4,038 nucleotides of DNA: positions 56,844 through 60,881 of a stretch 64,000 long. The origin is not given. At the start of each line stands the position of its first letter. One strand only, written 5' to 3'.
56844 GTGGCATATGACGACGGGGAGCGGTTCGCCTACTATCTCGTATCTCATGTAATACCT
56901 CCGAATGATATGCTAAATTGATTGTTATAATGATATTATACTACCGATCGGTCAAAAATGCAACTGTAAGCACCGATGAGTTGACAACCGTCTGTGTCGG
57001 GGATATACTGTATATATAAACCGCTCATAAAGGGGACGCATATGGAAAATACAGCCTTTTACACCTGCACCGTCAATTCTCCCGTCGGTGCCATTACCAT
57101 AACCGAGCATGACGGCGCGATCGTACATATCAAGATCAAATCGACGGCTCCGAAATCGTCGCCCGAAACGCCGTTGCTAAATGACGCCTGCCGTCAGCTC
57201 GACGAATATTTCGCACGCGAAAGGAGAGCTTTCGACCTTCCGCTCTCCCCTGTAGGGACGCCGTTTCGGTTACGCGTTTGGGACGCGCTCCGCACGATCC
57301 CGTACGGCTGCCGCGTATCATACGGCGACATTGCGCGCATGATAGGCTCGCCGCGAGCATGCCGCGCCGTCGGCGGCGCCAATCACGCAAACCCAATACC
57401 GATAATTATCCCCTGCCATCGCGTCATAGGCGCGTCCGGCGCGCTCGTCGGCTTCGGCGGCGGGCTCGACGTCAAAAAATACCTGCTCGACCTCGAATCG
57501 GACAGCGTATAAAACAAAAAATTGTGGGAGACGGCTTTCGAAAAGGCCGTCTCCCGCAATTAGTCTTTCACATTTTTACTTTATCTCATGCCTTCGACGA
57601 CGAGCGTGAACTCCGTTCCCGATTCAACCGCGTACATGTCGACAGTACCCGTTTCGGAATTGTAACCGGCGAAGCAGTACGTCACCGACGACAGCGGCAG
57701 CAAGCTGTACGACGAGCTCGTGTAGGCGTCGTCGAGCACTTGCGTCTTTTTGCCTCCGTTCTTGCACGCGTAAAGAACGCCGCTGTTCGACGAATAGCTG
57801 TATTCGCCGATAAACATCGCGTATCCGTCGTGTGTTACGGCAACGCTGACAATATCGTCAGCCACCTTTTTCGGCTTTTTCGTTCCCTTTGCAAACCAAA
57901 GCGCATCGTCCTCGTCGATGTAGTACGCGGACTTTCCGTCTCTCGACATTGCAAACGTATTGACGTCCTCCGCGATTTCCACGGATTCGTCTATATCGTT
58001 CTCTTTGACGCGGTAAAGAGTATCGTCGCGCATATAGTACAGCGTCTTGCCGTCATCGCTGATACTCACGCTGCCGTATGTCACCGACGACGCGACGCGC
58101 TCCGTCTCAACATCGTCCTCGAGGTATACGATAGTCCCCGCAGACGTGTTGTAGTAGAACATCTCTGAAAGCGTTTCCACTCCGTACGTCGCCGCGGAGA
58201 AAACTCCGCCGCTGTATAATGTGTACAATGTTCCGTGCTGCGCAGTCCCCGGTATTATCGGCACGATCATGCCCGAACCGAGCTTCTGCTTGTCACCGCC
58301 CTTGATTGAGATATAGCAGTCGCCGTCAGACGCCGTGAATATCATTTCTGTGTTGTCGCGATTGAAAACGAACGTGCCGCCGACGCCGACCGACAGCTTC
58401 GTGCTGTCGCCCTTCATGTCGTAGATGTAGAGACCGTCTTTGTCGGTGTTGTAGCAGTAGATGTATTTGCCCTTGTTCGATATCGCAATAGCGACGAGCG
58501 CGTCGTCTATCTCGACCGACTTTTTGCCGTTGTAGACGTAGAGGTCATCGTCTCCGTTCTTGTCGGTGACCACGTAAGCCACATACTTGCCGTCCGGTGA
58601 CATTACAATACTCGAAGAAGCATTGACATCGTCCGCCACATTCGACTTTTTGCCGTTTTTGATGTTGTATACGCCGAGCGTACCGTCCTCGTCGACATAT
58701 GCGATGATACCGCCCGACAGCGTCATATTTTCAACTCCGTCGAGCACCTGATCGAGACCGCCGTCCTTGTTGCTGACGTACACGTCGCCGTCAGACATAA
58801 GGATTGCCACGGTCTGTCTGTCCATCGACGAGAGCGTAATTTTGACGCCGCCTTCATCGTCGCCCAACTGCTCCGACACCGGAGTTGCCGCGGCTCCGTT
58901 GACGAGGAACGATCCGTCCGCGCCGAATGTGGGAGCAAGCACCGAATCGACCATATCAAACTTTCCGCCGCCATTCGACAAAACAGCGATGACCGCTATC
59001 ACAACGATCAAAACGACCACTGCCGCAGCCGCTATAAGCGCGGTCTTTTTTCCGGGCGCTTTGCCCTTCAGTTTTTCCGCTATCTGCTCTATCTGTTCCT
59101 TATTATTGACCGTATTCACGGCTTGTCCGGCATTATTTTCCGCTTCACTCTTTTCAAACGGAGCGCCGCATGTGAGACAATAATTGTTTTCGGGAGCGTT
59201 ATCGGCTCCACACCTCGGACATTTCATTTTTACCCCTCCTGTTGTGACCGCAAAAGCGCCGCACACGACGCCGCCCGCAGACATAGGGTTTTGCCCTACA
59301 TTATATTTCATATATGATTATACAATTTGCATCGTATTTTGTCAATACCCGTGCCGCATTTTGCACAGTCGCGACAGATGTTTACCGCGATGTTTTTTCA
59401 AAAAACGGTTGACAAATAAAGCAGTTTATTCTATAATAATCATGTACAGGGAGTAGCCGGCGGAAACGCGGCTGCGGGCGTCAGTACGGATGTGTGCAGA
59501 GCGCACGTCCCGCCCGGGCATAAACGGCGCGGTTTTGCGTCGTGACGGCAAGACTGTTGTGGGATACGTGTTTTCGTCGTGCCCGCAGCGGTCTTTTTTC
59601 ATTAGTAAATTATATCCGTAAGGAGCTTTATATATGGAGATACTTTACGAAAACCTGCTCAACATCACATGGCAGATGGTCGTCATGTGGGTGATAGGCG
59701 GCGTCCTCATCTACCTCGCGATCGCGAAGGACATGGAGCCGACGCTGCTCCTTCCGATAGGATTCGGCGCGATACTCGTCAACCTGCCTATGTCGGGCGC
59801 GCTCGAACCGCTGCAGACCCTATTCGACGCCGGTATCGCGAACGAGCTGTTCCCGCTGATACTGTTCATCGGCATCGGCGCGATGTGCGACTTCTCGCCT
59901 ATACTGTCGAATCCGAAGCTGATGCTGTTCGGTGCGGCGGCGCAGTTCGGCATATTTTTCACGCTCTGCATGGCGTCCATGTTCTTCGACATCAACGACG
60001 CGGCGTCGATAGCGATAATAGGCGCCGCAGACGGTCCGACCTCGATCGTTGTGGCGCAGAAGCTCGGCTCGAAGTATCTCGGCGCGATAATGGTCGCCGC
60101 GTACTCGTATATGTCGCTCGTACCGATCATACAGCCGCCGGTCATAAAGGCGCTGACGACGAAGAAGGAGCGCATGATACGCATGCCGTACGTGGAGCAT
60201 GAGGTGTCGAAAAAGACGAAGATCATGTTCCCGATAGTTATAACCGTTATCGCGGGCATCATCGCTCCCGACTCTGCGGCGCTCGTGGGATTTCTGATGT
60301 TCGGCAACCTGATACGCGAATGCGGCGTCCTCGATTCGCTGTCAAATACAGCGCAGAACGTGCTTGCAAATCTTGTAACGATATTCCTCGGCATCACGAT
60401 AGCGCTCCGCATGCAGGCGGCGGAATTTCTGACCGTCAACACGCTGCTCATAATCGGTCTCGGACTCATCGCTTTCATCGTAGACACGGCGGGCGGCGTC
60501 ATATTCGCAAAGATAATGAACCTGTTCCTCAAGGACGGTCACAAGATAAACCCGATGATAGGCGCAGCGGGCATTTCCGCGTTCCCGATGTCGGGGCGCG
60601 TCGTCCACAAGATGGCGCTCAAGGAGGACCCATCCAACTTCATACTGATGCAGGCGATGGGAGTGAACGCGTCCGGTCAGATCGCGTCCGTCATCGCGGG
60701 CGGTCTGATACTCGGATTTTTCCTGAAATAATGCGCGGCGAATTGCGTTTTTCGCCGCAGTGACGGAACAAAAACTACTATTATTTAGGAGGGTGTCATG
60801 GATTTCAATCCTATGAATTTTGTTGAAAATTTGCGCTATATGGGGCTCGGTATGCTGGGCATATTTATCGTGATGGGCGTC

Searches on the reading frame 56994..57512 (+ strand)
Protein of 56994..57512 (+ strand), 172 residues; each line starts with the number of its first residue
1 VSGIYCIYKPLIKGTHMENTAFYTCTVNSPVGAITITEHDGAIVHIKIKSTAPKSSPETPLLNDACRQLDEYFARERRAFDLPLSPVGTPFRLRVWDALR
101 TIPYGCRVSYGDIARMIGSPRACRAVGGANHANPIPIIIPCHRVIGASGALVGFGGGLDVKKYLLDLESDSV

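Call 70: search_protein_families(library=pfam, proteins=[window:56994-57512:+], max_evalue=0.001)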
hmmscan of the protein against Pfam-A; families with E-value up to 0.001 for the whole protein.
window:56994-57512:+ (172 aa): 2 families
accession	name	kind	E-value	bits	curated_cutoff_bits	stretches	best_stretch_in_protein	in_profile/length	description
PF01035.26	DNA_binding_1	-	1.3e-33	115.1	27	1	90-169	1-80/81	6-O-methylguanine DNA methyltransferase, DNA binding domain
PF02870.21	Methyltransf_1N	-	4.7e-12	46.7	21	1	26-86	5-71/71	6-O-methylguanine DNA methyltransferase, ribonuclease-like domain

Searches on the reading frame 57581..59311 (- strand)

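Call 39: search_protein_families(library=pfam, proteins=[window:57581-59311:-], max_evalue=0.001)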
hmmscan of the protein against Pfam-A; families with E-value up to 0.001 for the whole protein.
window:57581-59311:- (576 aa): 4 families
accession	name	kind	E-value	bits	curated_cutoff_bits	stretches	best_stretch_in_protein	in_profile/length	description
PF07676.18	PD40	-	2.7e-05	24.5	20.9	0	238-259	17-38/38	WD40-like Beta Propeller Repeat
PF25174.1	Beta-prop_THOC3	-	3.9e-05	23.2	305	0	200-249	59-108/272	THOC3 beta-propeller domain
PF13240.11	Zn_Ribbon_1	-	4.2e-05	23.6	25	1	30-52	1-23/23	zinc-ribbon domain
PF00641.23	Zn_ribbon_RanBP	-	0.00022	20.8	27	1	30-51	6-27/30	Zn-finger in Ran binding protein and others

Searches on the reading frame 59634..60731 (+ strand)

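Call 70: search_protein_families(library=pfam, proteins=[window:59634-60731:+], max_evalue=0.001)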
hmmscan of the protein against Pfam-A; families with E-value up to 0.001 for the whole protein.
window:59634-60731:+ (365 aa): 1 family
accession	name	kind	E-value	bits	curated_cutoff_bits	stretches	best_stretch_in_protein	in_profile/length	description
PF03977.18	OAD_beta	-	3.9e-148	493.6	31.6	1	15-362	2-348/349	Na+-transporting oxaloacetate decarboxylase beta subunit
